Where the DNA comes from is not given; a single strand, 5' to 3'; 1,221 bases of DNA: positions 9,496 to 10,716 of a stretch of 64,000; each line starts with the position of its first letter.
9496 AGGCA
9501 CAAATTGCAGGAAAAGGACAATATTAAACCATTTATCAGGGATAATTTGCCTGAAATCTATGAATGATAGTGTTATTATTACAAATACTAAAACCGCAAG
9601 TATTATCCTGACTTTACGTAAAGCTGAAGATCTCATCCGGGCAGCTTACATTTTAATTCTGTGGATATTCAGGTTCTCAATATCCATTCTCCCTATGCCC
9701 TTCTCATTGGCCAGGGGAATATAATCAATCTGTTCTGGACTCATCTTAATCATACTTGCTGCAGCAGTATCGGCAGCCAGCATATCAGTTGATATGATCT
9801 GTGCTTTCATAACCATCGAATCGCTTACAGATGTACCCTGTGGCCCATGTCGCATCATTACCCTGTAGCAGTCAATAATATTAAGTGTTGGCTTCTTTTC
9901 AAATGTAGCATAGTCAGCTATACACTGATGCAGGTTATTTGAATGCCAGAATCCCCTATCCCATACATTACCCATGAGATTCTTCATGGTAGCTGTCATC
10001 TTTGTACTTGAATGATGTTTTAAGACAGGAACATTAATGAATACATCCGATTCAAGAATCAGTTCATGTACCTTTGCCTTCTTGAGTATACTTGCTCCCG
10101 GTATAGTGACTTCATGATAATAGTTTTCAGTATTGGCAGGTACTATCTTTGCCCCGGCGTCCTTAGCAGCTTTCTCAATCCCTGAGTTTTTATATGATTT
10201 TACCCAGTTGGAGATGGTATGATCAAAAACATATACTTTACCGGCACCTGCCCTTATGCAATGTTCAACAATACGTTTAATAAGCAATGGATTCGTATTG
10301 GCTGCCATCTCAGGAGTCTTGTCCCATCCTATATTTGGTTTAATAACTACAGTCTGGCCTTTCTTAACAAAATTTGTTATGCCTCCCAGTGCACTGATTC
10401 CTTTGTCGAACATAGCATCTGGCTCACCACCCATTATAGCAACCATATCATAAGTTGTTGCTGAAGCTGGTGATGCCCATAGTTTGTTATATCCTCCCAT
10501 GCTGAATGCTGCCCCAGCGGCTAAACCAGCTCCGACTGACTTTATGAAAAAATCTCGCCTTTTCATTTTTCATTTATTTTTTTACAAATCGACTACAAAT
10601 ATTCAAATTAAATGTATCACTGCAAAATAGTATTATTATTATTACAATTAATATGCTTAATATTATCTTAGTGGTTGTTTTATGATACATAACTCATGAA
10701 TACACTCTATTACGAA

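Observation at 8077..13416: Orphan nickel-pincer (NPN) cofactor genes larC-larE-larB with no larA, back-to-back with a Tat-exported DUF362 protein and a membrane polyferredoxin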

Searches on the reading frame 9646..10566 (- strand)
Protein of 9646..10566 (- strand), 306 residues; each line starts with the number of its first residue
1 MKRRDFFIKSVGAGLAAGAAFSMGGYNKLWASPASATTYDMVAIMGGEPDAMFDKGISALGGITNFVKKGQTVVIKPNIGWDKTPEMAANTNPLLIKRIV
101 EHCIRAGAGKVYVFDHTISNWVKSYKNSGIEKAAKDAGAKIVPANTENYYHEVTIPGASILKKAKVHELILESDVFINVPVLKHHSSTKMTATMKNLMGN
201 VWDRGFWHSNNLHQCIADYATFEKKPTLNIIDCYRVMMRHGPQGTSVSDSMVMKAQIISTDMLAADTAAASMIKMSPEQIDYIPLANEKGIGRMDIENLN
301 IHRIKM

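Call 3: search_protein_families(library=pfam, proteins=[window:9646-10566:-], max_evalue=0.01)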
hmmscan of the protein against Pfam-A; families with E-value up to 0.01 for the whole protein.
window:9646-10566:- (306 aa): 1 family
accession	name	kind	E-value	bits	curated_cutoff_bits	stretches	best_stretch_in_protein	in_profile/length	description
PF04015.17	DUF362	-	2.2e-49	168.7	24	1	73-270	1-199/200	Domain of unknown function (DUF362)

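Call 4: search_protein_families(library=ncbifam, proteins=[window:9646-10566:-], max_evalue=0.01)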
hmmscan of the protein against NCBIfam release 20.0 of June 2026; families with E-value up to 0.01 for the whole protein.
window:9646-10566:- (306 aa): 1 family
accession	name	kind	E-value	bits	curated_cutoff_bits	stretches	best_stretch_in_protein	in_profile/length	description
NF052623.1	Npun_F2552_fam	equivalog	5.3e-18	65.5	500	1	56-301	23-266/314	Npun_F2552 family protein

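Call 6: search_solved_structures(query=window:9646-10566:-, max_evalue=10, show_alignments=2)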
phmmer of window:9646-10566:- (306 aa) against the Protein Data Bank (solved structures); distinct sequences matched with E-value up to 10: 0.

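Call 15: find_homologous_proteins(query=window:9646-10566:-, max_evalue=0.00001)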
Query window:9646-10566:- (306 aa): 7987 proteins with E <= 0.00001 among 8000 candidates; the best 120 are listed.
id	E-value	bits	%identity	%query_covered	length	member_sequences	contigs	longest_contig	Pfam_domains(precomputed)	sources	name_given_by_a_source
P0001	3.9e-198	675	97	100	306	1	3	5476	PF04015.18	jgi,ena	-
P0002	1.4e-197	673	97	100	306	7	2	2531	PF04015.18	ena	-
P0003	3.4e-190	649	92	100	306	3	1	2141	PF04015.18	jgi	jgi:uncharacterized protein (DUF362 family)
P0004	1.6e-186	637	91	100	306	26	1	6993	PF04015.18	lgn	-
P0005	2.5e-185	633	90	100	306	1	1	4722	PF04015.18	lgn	-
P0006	6.8e-185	631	90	100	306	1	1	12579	PF04015.18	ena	-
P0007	8.5e-185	631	89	100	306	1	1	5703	PF04015.18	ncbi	-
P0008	2.6e-177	607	85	100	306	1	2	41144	PF04015.18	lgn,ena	-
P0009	1.9e-176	604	85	100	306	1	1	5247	PF04015.18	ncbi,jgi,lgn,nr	ncbi:MAG TPA: tat (twin-arginine translocation) pathway signal sequence [Bacteroidales bacterium]|nr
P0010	3.1e-173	593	82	100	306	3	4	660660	PF04015.18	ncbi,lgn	ncbi:MAG: DUF362 domain-containing protein [Bacteroidota bacterium]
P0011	9.1e-173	592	83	100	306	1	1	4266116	PF04015.18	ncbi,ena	-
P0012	1.0e-171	588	82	100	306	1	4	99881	PF04015.18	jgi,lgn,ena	-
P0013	1.3e-171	588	82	100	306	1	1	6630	PF04015.18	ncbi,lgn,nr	ncbi:MAG: DUF362 domain-containing protein [Bacteroidales bacterium]|nr:DUF362 domain-containing pro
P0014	6.4e-170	582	82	100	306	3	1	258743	PF04015.18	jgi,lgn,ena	-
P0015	1.4e-169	581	82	100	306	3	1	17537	PF04015.18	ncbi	-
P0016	3.4e-169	580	82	100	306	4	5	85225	PF04015.18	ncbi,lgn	ncbi:MAG: DUF362 domain-containing protein [Bacteroidales bacterium]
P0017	2.8e-168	577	81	100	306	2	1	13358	PF04015.18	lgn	-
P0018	6.3e-166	569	79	100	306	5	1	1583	PF04015.18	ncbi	-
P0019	5.2e-164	563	79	100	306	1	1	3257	PF04015.18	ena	-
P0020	2.7e-155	534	75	100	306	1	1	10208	PF04015.18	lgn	-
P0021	8.1e-154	529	75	100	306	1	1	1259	PF04015.18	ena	-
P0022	7.3e-149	513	73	100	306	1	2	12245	PF04015.18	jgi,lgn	jgi:uncharacterized protein (DUF362 family)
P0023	7.3e-149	513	73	100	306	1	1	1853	PF04015.18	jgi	jgi:uncharacterized protein (DUF362 family)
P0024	9.8e-149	513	71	100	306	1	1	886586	PF04015.18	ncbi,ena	-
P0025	1.1e-148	513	70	100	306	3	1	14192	PF04015.18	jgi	-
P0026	1.1e-148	513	72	100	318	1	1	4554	PF04015.18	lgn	-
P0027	1.4e-148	512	72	100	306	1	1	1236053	PF04015.18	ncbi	-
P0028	1.6e-147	509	72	100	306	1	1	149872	PF04015.18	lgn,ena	-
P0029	2.8e-147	508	72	100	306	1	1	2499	PF04015.18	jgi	jgi:uncharacterized protein (DUF362 family)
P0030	2.9e-147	508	70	100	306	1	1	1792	PF04015.18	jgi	-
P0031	3.0e-147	508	70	100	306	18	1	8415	PF04015.18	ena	-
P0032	3.2e-147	508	70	100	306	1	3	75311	PF04015.18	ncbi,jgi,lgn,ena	-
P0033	3.3e-147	508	70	100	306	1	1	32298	PF04015.18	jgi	jgi:uncharacterized protein (DUF362 family)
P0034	4.1e-147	507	70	100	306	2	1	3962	PF04015.18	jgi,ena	-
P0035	4.3e-147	507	70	100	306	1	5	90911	PF04015.18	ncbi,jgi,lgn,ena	-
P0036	5.2e-147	507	69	100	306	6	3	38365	PF04015.18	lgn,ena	-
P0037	5.8e-147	507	72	100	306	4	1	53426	PF04015.18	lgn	-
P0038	7.2e-147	507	70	100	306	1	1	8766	PF04015.18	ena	-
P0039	8.2e-147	506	69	100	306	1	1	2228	PF04015.18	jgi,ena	jgi:uncharacterized protein (DUF362 family)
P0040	1.5e-146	506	71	100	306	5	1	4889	PF04015.18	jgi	jgi:uncharacterized protein (DUF362 family)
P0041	1.6e-146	506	70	100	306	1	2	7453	PF04015.18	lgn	-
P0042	1.7e-146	505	71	100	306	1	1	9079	PF04015.18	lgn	-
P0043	3.0e-146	505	68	100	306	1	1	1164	PF04015.18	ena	-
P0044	3.7e-146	504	70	100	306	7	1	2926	PF04015.18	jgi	jgi:uncharacterized protein (DUF362 family)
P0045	7.6e-146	503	70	100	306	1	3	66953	PF04015.18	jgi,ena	jgi:uncharacterized protein (DUF362 family)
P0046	9.7e-146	503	69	100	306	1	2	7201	PF04015.18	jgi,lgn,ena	-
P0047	1.3e-145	503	68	100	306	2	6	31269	PF04015.18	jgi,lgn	jgi:uncharacterized protein (DUF362 family)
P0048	1.3e-145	503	69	100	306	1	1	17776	PF04015.18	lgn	-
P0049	1.7e-145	502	69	100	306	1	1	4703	PF04015.18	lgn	-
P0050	1.7e-145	502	70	100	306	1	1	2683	PF04015.18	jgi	jgi:uncharacterized protein (DUF362 family)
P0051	1.8e-145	502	69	100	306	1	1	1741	PF04015.18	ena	-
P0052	2.5e-145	502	70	100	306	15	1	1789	PF04015.18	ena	-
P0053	3.4e-145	501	72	100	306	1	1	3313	PF04015.18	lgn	-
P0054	3.6e-145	501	69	100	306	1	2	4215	PF04015.18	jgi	jgi:uncharacterized protein (DUF362 family)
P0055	8.7e-145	500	71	100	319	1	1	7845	PF04015.18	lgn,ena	-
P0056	9.0e-145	500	69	100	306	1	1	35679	PF04015.18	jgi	jgi:uncharacterized protein (DUF362 family)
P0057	9.1e-145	500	69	100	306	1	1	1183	PF04015.18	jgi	jgi:uncharacterized protein (DUF362 family)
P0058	9.2e-145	500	68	100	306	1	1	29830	PF04015.18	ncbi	-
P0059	9.9e-145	500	69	100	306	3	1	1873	PF04015.18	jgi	jgi:uncharacterized protein (DUF362 family)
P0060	1.2e-144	499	68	100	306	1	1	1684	PF04015.18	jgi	jgi:uncharacterized protein (DUF362 family)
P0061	1.3e-144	499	71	100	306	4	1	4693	PF04015.18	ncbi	-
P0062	1.7e-144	499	67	100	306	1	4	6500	PF04015.18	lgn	-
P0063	1.9e-144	499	69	100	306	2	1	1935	PF04015.18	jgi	-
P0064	2.0e-144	499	69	100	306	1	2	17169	PF04015.18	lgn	-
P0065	2.4e-144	498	72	100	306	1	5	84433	PF04015.18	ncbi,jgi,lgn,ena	-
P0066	2.5e-144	498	73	100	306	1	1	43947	PF04015.18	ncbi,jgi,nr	ncbi:MAG: DUF362 domain-containing protein [Marinilabiliaceae bacterium]|jgi:uncharacterized protein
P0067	2.6e-144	498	68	100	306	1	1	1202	PF04015.18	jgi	jgi:uncharacterized protein (DUF362 family)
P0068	2.6e-144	498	68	100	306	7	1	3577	PF04015.18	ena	-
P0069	3.0e-144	498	68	100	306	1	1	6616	PF04015.18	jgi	jgi:uncharacterized protein (DUF362 family)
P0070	3.1e-144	498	69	100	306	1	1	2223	PF04015.18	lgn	-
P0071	3.1e-144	498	73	100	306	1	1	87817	PF04015.18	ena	-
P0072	3.3e-144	498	68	100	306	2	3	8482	PF04015.18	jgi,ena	-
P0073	3.7e-144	498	69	100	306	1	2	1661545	PF04015.18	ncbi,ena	-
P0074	4.6e-144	497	70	100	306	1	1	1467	PF04015.18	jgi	jgi:uncharacterized protein (DUF362 family)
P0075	6.1e-144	497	69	100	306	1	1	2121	PF04015.18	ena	-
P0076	6.8e-144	497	68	100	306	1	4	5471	PF04015.18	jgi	jgi:uncharacterized protein (DUF362 family)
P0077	6.9e-144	497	68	100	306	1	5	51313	PF04015.18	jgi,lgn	-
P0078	7.8e-144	497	69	100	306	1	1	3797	PF04015.18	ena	-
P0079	9.8e-144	496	69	100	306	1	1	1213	PF04015.18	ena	-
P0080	1.1e-143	496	68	100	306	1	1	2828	PF04015.18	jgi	jgi:uncharacterized protein (DUF362 family)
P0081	1.6e-143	496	72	100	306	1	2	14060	PF04015.18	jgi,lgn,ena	jgi:uncharacterized protein (DUF362 family)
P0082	1.8e-143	496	72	100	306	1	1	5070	PF04015.18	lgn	-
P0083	2.1e-143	495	67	100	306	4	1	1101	PF04015.18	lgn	-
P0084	2.3e-143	495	67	100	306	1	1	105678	PF04015.18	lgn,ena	-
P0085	2.5e-143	495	68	100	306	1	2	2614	PF04015.18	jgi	-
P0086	2.8e-143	495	68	100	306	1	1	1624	PF04015.18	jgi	jgi:uncharacterized protein (DUF362 family)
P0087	3.0e-143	495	69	100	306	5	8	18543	PF04015.18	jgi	-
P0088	3.1e-143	495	68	100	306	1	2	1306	PF04015.18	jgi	jgi:uncharacterized protein (DUF362 family)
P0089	3.5e-143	495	69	100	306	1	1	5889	PF04015.18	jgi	jgi:uncharacterized protein (DUF362 family)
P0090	3.8e-143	494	68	100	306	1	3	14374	PF04015.18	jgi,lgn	jgi:uncharacterized protein (DUF362 family)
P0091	3.8e-143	494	68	100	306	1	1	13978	PF04015.18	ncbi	-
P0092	4.3e-143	494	68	100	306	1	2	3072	PF04015.18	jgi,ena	-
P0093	6.1e-143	494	68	100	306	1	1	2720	PF04015.18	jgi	jgi:uncharacterized protein (DUF362 family)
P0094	6.7e-143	494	68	100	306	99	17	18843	PF04015.18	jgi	jgi:uncharacterized protein (DUF362 family)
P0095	8.3e-143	493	69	100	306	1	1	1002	PF04015.18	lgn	-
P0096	9.1e-143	493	68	100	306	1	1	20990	PF04015.18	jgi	-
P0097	9.4e-143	493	67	100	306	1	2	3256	PF04015.18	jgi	jgi:uncharacterized protein (DUF362 family)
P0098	1.1e-142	493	68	100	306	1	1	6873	PF04015.18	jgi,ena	-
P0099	1.2e-142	493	69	100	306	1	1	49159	PF04015.18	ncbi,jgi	jgi:uncharacterized protein (DUF362 family)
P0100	1.3e-142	493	67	100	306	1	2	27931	PF04015.18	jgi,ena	-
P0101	1.3e-142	493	67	100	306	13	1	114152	PF04015.18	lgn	-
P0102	1.3e-142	493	68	100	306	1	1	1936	PF04015.18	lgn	-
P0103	1.8e-142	492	67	100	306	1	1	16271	PF04015.18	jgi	jgi:uncharacterized protein (DUF362 family)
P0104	1.9e-142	492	69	100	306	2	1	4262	PF04015.18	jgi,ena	-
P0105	2.0e-142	492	67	100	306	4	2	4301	PF04015.18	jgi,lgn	jgi:uncharacterized protein (DUF362 family)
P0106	2.1e-142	492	67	100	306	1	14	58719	PF04015.18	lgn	-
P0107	2.1e-142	492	68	100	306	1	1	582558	PF04015.18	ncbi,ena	-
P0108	2.5e-142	492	68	100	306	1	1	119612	PF04015.18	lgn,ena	-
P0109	2.6e-142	492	68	100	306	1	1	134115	PF04015.18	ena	-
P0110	2.7e-142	492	68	100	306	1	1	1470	PF04015.18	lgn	-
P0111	3.1e-142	491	67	100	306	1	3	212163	PF04015.18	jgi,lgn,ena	jgi:uncharacterized protein (DUF362 family)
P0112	3.2e-142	491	68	100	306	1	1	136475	PF04015.18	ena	-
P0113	3.4e-142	491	68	100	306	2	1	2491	PF04015.18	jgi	jgi:uncharacterized protein (DUF362 family)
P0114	3.6e-142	491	68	100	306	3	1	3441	PF04015.18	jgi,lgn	-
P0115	3.9e-142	491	68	100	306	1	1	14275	PF04015.18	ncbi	-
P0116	3.9e-142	491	68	100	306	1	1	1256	PF04015.18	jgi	jgi:uncharacterized protein (DUF362 family)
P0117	4.2e-142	491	67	100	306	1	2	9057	PF04015.18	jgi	jgi:uncharacterized protein (DUF362 family)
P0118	4.5e-142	491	68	100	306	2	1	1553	PF04015.18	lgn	-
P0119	5.0e-142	491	68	100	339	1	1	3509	PF04015.18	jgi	jgi:uncharacterized protein (DUF362 family)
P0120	5.0e-142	491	69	100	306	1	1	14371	PF04015.18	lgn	-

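Call 18: find_related_loci(query=A1, collection=genome_contigs, flank=10000)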
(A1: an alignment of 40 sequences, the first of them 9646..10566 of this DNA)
Query A1 (306 aa) in genome_contigs; peptide patterns used: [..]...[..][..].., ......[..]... (x = any residue, [..] = any of these).
600 stretches matched a pattern (row limit reached: there are more); 598 encode a relative of the query (tblastn E <= 1e-3); the best 80 are kept; 80 distinct loci.
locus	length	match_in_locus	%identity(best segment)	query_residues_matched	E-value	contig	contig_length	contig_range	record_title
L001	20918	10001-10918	71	1-306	4e-149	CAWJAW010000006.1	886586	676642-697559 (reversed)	MAG: uncultured Bacteroidales bacterium isolate MFD04716.bin.1.69 genome assembly, contig: contig_31172, whole genome sh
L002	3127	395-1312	67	1-306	5e-150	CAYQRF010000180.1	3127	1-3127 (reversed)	MAG TPA_asm: uncultured Rikenellaceae bacterium isolate SRP294416_co3_661 genome assembly, contig: NODE_87469_length_312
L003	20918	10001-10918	68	1-306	2e-143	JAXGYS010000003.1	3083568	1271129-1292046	MAG: Bacteroidales bacterium isolate AnMBR.bin519 bin519_3, whole genome shotgun sequence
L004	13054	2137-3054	65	1-306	1e-142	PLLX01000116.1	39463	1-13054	MAG: Bacteroidales bacterium isolate fen_983 73.20120800_E3S.44_contig_1932, whole genome shotgun sequence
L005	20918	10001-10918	70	1-306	1e-141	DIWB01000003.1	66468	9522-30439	MAG TPA_asm: Bacteroidales bacterium UBA6117 UBA6117_contig_8808, whole genome shotgun sequence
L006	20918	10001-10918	65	1-306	2e-141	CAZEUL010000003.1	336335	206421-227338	MAG TPA_asm: uncultured Rikenellaceae bacterium isolate SRP278314_co1_316 genome assembly, contig: NODE_10_length_336335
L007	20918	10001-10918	65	1-306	2e-141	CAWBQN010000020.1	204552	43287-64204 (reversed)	MAG: uncultured Bacteroidales bacterium isolate MFD01872.bin.1.230 genome assembly, contig: contig_50741, whole genome s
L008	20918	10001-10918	67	1-306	2e-140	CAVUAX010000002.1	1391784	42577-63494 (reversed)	MAG: uncultured Bacteroidales bacterium isolate MFD05684.bin.2.65 genome assembly, contig: contig_34074, whole genome sh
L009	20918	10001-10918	64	1-306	4e-139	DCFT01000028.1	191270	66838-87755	MAG TPA_asm: Bacteroidales bacterium UBA1797 UBA1797_contig_1114, whole genome shotgun sequence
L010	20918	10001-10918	68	1-306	3e-139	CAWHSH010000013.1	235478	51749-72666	MAG: uncultured Bacteroidales bacterium isolate MFD05942.bin.1.149 genome assembly, contig: contig_65478, whole genome s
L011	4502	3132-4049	65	1-306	3e-140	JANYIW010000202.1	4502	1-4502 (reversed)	MAG: Bacteroidales bacterium isolate GL140_3_metabinner_17 GL140_3_k141_287471, whole genome shotgun sequence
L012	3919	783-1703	67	1-306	5e-141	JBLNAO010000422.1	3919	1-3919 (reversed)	MAG: Chloroflexota bacterium isolate MAG175 PRJNA951521_bin34_renamed_421, whole genome shotgun sequence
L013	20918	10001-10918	67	1-306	1e-138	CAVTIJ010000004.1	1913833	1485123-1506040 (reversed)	MAG: uncultured Bacteroidales bacterium isolate MFD05705.bin.1.156 genome assembly, contig: contig_7446, whole genome sh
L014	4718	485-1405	63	1-306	2e-138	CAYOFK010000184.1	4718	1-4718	MAG TPA_asm: uncultured Rikenellaceae bacterium isolate SRP128015_co2_64 genome assembly, contig: NODE_19675_length_4718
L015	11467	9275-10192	66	1-306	1e-136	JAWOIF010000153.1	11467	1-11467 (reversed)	MAG: Bacteroidales bacterium isolate CWP5-2.bin.122 k191_147015, whole genome shotgun sequence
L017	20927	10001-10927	64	1-306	4e-133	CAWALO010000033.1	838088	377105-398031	MAG: uncultured Bacteroidales bacterium isolate MFD04716.bin.2.270 genome assembly, contig: contig_7745, whole genome sh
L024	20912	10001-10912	61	1-306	2e-125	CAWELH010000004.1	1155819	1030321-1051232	MAG: uncultured Bacteroidales bacterium isolate MFD05684.bin.1.26 genome assembly, contig: contig_38411, whole genome sh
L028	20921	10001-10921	59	1-306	3e-122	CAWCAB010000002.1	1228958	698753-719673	MAG: uncultured Bacteroidetes bacterium isolate MFD03804.bin.1.79 genome assembly, contig: contig_3984, whole genome sho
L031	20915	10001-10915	55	1-306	3e-121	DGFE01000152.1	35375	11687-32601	MAG TPA_asm: Competibacteraceae bacterium UBA3908 UBA3908_contig_9653, whole genome shotgun sequence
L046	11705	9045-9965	58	1-306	3e-118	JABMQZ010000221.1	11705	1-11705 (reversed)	MAG: Bacteroidetes bacterium isolate bin.184 k141_5445104, whole genome shotgun sequence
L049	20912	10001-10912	59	1-306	8e-118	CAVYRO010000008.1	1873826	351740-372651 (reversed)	MAG: uncultured Bacteroidales bacterium isolate MFD05684.bin.1.228 genome assembly, contig: contig_64193, whole genome s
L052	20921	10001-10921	57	1-306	1e-117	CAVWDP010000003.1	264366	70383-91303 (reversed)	MAG: uncultured Bacteroidales bacterium isolate MFD03804.bin.2.200 genome assembly, contig: contig_51414, whole genome s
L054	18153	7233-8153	61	1-306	3e-117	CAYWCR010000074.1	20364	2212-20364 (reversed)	MAG TPA_asm: uncultured Bacteroidales bacterium isolate binchicken_co259_28 genome assembly, contig: NODE_1377_length_20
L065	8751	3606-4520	60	1-306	8e-116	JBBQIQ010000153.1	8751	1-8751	MAG: Bacteroidales bacterium isolate Co_metawrap_801 Cmw_801_k141_18468545_length_8751_cov_14.9935, whole genome shotgun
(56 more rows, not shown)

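Call 21: search_solved_structures(query=A1, max_evalue=10, show_alignments=3)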
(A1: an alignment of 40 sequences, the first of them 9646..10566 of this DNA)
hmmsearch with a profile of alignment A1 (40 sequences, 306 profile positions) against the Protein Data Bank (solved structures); distinct sequences matched with E-value up to 10: 4.
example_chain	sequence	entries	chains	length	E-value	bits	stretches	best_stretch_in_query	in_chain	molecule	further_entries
6acs_A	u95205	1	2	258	0.5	12.8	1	95-123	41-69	Ditrans,polycis-undecaprenyl-diphosphate synthase ((2E,6E)-farnesyl-diphosphate specific)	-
6szg_A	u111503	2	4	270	0.5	12.8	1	95-123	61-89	Ditrans,polycis-undecaprenyl-diphosphate synthase ((2E,6E)-farnesyl-diphosphate specific)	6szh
9krq_B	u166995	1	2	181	1.9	10.9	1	207-236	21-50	Spike glycoprotein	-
7fh0_A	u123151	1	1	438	2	10.8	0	207-236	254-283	Spike protein S1,Spike protein S1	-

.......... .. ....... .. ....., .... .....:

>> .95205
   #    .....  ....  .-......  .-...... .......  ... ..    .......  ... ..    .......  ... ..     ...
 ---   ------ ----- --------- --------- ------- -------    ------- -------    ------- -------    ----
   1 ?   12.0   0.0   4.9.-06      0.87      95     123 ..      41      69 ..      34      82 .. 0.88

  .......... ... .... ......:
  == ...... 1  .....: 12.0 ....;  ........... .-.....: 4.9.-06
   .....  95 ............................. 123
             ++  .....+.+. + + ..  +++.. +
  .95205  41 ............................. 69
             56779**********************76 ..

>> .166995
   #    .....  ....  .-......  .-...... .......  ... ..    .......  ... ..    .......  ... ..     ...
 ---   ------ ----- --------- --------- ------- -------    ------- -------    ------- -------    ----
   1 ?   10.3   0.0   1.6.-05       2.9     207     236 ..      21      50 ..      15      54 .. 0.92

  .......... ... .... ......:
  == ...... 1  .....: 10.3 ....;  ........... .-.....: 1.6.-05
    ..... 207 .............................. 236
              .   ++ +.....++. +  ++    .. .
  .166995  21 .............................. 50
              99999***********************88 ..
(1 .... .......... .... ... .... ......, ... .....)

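Call 23: predict_structure(alignment_id=A1)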
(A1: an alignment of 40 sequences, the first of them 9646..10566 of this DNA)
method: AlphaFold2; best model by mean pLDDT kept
length: 306 residues; sequences in the alignment: 40
mean_pLDDT: 55.5   pTM: 0.56
mean pLDDT of the five models: 55.5, 48.9, 48.6, 48.3, 45.9
residues with pLDDT >= 90: 22; 70-90: 44; 50-70: 96; < 50: 144
segments of 3 or more residues with pLDDT < 50: 1-18, 32-47, 81-90, 158-161, 181-225, 238-265, 268-270, 291-294, 296-306
pLDDT, mean of each block of 10 residues (from residue 1): 37 46 53 38 38 68 83 76 43 78 93 71 66 90 66 56 63 72 34 34 38 47 51 55 36 35 47 60 58 46 33
secondary structure, 60 per line:
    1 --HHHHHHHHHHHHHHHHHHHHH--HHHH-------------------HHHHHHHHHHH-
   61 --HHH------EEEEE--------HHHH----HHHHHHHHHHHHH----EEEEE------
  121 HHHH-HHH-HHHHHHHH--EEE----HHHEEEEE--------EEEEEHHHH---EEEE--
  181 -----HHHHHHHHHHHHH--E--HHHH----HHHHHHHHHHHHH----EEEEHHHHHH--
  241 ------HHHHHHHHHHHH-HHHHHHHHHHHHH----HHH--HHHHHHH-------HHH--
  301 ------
elements in order: H3-23 H26-29 H49-59 E72-76 H85-88 H93-105 E110-114 H121-124 H130-137 E140-142 E150-154 E163-167 H168-171 E175-178 H186-198 H204-207 H212-224 E229-232 H233-238 H247-258 H260-272 H282-288
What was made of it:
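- Tried and rejected: The first AlphaFold run, on 40 close homologues, gave pLDDT 55 and was discarded (call 23).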

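Call 29: search_protein_representatives(protein=window:9646-10566:-)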
Query: 306 residues. Proteins with E-value up to 0.001 (for the whole library): 5091; up to 1e-10: 2065; up to 1e-30: 373. The best 150 are listed.
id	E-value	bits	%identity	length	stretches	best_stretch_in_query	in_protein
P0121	4.5e-95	334.9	53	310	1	1-304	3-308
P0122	2.4e-93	329.3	53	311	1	1-306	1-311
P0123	4.7e-92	325.1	53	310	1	36-306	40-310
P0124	9.1e-87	307.7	51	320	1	2-305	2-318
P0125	2.8e-86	306.1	51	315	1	14-306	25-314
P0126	1.1e-82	294.3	54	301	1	33-305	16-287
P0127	1.4e-81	290.6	73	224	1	41-211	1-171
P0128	5.7e-79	282.1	51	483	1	34-306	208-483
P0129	9.0e-79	281.5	49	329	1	13-304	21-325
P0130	1.9e-78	280.4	51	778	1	38-305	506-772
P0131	3.8e-77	276.1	48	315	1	1-304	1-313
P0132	6.8e-77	275.3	47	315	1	4-305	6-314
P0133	1.3e-76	274.4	54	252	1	60-303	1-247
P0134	8.0e-75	268.5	48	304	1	41-303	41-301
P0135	1.2e-72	261.4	45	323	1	3-305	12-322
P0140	7.0e-69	249.0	52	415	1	83-306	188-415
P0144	5.4e-65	236.2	44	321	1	1-305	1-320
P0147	6.4e-64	232.7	45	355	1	36-301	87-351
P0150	5.0e-61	223.2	43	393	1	1-301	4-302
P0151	1.3e-60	221.8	39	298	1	1-301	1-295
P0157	7.4e-59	216.1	39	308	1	1-304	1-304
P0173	2.0e-53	198.2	37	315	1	7-304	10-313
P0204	4.1e-50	187.4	40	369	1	40-304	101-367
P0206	4.4e-50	187.3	39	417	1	11-304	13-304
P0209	5.5e-50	186.9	41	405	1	54-304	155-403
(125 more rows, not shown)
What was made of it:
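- DUF362 is a very large family, with 5091 representative clusters at E<1e-3 (call 29), and may be broader than the distribution of lar genes.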
